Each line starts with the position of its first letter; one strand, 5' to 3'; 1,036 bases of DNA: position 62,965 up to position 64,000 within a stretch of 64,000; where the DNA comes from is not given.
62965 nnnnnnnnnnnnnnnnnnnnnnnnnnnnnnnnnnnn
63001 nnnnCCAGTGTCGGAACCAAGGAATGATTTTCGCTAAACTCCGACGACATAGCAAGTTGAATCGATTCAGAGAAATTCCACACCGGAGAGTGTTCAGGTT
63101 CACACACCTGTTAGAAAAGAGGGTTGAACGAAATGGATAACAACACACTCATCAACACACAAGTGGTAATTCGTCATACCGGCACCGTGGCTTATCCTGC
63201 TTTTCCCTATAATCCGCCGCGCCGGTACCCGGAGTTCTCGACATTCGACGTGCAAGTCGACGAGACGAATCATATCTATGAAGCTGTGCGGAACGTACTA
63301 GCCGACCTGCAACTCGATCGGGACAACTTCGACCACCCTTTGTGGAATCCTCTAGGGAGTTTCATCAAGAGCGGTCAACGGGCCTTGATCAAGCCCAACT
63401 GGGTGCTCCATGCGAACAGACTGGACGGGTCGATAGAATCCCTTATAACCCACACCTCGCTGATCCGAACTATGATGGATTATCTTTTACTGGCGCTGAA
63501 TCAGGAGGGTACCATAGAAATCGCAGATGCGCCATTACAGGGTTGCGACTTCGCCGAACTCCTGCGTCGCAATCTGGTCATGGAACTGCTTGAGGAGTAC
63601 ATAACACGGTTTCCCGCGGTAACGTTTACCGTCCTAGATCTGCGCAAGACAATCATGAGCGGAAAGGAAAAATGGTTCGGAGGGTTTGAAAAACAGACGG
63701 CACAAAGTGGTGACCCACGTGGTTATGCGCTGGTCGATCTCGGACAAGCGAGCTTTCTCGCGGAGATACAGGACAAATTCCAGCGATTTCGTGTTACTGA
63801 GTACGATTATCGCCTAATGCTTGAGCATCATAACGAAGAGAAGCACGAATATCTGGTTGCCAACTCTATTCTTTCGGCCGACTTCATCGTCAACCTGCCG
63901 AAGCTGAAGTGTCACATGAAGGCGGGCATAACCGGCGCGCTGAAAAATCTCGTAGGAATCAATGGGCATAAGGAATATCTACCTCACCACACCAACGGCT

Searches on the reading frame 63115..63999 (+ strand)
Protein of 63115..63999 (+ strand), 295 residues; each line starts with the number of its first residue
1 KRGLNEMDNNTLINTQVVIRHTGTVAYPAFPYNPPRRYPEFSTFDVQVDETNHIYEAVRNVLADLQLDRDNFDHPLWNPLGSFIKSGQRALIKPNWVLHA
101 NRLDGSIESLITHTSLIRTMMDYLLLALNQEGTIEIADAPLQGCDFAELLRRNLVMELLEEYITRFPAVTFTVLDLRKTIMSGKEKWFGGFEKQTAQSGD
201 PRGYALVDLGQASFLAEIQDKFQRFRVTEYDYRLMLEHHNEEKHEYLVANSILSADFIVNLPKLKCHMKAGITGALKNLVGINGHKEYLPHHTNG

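Call 48: search_protein_families(library=pfam, max_evalue=0.0001, proteins=[window:63115-63999:+])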
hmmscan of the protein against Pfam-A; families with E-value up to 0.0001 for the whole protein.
window:63115-63999:+ (295 aa): 1 family
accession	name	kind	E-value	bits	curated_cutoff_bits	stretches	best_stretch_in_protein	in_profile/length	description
PF04015.17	DUF362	-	2.8e-15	57.4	24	1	242-291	84-135/200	Domain of unknown function (DUF362)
